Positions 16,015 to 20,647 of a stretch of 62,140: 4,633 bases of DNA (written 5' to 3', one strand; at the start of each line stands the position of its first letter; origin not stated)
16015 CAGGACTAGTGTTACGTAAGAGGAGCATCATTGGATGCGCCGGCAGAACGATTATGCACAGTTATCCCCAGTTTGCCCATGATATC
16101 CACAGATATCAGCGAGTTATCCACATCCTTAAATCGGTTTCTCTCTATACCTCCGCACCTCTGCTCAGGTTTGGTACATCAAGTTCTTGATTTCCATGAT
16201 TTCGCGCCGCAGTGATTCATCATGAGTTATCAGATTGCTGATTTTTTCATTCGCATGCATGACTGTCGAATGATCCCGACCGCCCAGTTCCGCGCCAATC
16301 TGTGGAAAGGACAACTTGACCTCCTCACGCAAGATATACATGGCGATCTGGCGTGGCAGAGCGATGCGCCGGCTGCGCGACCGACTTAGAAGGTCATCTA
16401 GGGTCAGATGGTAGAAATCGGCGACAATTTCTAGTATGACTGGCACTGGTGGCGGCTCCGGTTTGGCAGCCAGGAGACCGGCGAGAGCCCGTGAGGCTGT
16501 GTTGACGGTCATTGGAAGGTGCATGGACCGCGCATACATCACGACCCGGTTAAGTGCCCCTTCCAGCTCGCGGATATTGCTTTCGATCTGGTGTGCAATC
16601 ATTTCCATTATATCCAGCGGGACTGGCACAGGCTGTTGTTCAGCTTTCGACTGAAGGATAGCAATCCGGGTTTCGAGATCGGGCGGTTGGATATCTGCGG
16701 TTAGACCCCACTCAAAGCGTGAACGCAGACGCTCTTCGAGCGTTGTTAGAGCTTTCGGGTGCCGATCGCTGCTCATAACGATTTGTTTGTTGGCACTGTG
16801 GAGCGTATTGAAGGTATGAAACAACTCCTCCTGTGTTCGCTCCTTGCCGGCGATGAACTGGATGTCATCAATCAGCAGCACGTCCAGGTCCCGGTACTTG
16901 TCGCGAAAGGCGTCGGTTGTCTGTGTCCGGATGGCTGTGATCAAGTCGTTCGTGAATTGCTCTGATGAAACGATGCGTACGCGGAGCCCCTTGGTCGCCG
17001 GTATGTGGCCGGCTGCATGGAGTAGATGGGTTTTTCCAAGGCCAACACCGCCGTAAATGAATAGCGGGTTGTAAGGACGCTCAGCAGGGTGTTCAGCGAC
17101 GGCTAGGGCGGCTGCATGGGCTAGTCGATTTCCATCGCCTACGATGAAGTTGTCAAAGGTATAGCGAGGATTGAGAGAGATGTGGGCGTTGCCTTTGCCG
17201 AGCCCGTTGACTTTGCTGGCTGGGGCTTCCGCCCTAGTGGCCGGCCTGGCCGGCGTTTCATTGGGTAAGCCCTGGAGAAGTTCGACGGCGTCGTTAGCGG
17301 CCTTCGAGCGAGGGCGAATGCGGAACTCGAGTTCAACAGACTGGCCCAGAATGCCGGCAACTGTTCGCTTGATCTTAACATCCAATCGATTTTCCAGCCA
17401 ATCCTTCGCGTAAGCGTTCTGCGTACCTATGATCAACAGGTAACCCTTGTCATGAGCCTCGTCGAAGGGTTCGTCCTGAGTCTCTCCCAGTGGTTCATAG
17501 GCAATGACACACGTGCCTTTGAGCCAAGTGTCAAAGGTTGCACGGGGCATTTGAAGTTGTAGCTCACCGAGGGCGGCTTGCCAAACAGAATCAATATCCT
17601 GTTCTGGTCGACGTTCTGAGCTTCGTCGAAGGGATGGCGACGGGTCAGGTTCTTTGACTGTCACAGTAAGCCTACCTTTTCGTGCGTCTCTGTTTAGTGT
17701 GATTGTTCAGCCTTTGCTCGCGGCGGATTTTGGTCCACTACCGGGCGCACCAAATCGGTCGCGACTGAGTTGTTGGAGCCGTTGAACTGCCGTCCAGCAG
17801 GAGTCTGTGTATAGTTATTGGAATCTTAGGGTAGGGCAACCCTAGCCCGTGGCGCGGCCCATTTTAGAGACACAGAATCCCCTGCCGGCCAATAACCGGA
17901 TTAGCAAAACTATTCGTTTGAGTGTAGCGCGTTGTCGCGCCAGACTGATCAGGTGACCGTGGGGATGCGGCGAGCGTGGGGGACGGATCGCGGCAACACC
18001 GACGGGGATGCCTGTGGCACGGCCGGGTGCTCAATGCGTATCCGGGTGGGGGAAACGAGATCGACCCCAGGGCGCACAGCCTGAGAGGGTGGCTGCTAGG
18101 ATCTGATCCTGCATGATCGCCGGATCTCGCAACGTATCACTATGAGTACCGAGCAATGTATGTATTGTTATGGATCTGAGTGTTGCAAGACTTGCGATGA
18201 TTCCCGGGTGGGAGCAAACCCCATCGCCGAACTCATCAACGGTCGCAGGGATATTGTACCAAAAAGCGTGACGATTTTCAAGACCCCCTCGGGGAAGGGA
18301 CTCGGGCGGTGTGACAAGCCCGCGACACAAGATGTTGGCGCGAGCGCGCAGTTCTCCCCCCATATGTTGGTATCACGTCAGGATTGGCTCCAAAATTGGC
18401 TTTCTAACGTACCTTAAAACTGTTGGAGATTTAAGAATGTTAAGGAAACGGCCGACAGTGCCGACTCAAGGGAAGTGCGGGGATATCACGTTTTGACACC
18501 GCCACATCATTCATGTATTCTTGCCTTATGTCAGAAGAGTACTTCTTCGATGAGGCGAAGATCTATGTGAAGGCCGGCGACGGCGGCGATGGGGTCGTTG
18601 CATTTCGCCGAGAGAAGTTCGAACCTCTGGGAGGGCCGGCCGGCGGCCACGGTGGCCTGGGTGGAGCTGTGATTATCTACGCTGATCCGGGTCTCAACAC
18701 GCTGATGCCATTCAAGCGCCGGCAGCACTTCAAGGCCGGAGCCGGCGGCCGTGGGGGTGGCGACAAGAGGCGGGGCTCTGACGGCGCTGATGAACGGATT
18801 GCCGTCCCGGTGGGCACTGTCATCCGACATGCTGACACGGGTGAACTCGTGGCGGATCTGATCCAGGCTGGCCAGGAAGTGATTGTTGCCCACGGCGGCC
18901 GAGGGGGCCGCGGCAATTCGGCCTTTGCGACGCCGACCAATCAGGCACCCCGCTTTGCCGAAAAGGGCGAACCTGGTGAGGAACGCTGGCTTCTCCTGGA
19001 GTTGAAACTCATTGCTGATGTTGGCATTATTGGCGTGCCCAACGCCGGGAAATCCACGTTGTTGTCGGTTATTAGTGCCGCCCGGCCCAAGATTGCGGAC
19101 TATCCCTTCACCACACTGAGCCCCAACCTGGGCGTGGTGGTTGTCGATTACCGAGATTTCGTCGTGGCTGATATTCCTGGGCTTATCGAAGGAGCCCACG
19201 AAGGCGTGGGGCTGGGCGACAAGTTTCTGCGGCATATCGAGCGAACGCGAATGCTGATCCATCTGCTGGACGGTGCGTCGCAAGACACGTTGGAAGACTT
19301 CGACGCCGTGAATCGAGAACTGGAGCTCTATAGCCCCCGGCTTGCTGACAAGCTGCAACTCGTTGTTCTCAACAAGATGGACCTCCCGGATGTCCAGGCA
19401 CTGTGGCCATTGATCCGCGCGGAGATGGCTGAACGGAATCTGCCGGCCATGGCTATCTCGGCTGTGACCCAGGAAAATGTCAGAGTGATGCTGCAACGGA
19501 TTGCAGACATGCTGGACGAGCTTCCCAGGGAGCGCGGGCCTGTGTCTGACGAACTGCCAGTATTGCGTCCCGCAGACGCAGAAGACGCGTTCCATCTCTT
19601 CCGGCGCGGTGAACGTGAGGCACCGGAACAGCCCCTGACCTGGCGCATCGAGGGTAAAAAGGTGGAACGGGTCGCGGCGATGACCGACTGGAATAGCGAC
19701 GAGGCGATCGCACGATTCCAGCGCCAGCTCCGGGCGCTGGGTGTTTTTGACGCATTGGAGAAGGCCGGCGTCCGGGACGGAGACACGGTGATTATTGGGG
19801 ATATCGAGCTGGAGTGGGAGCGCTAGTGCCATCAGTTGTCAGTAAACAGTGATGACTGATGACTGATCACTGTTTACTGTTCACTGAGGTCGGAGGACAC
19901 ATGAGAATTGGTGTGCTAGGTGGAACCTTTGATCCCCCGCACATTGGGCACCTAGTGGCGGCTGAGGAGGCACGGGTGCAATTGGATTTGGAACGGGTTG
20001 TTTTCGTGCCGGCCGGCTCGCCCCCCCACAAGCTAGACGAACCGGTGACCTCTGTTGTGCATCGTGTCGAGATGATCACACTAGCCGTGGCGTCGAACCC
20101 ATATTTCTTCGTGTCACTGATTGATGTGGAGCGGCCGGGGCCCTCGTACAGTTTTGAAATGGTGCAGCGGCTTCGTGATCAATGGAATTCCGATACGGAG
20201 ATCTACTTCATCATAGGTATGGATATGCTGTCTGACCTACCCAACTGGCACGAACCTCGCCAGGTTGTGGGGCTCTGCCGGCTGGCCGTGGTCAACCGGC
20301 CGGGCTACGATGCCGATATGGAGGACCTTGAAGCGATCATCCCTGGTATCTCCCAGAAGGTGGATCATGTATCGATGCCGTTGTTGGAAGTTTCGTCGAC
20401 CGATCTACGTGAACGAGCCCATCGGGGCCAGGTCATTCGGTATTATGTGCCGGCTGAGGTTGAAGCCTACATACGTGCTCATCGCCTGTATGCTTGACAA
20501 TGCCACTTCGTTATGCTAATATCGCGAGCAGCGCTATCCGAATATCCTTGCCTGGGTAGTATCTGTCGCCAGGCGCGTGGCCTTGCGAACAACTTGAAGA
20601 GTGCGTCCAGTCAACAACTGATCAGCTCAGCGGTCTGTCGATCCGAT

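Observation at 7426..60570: More than 20 loci carry hairpin or array elements built from degenerate tandem short units (mostly 7 nt), in at least nine unrelated sequence families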

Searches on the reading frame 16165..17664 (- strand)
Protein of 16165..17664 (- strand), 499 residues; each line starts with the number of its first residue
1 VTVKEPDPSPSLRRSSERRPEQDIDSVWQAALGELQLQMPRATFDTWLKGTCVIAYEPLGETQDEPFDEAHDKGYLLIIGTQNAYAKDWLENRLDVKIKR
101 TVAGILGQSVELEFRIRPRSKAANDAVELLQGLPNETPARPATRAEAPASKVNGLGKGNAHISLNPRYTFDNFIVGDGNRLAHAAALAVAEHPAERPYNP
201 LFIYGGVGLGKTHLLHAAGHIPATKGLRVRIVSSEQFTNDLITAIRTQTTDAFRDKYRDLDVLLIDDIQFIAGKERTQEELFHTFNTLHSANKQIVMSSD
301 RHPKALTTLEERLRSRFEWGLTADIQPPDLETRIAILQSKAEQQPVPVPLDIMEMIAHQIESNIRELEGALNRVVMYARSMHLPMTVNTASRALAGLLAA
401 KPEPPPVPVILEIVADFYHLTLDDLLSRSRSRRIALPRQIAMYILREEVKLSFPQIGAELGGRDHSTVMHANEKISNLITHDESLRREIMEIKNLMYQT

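Call 11: search_protein_families(library=pfam, proteins=[window:16165-17664:-])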
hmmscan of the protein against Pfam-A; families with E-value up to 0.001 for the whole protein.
window:16165-17664:- (499 aa): 5 families
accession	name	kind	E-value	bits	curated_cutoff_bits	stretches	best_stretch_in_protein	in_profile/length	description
PF00308.24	Bac_DnaA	-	8.7e-69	231.3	23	1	164-323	1-161/162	Bacterial DnaA ATPAse domain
PF08299.17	Bac_DnaA_C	-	6.7e-27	93.8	31.5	1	410-475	4-69/69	Bacterial dnaA protein helix-turn-helix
PF01695.23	IstB_IS21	-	1.3e-06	28.6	24.1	1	201-299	95-192/238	IstB-like ATP binding protein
PF00004.35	AAA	-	2e-06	28.7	21.2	1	202-318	2-124/131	ATPase family associated with various cellular activities (AAA)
PF11638.13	DnaA_N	-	1.9e-05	24.7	24.6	0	26-50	2-26/65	DnaA N-terminal domain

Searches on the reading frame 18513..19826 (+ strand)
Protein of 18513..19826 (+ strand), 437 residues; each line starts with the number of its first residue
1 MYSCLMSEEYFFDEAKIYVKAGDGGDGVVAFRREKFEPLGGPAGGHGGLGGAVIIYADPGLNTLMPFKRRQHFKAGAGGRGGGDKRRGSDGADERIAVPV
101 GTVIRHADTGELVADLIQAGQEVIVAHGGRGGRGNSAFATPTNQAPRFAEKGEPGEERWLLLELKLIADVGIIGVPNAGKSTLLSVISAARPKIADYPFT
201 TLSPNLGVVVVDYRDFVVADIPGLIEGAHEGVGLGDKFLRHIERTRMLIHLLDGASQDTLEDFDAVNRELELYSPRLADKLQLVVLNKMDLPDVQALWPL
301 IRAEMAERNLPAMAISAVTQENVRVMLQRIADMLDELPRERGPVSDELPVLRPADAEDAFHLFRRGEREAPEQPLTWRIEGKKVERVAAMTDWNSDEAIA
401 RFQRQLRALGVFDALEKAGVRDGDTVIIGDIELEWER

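Call 9: search_protein_families(library=pfam, proteins=[window:18513-19826:+])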
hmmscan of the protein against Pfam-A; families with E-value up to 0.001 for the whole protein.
window:18513-19826:+ (437 aa): 5 families
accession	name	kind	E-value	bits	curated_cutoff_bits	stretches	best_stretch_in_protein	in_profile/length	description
PF01018.28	GTP1_OBG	-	3.8e-58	195.9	27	1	12-166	1-155/155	GTP1/OBG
PF09269.16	DUF1967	-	1.3e-24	86.4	27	1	374-435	9-70/70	Domain of unknown function (DUF1967)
PF01926.29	MMR_HSR1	-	3.8e-24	85.4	21.9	1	169-288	1-113/113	50S ribosome-binding GTPase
PF02421.24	FeoB_N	-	1.5e-07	31.5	27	1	170-225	3-58/156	Ferrous iron transport protein B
PF00009.33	GTP_EFTU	-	0.00086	19.4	26.5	0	283-334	125-186/188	Elongation factor Tu GTP binding domain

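Call 12: find_encoding_contigs(protein=window:18513-19826:+, flank=10000, max_places=6)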
Protein window:18513-19826:+ (437 aa): no gene with exactly this product is on record in the collection.

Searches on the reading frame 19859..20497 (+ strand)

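Call 9: search_protein_families(library=pfam, proteins=[window:19859-20497:+])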
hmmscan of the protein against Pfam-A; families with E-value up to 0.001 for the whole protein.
window:19859-20497:+ (212 aa): 1 family
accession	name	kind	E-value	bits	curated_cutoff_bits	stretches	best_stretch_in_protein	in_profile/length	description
PF01467.32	CTP_transf_like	-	8.2e-29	100.9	21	1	19-186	1-133/133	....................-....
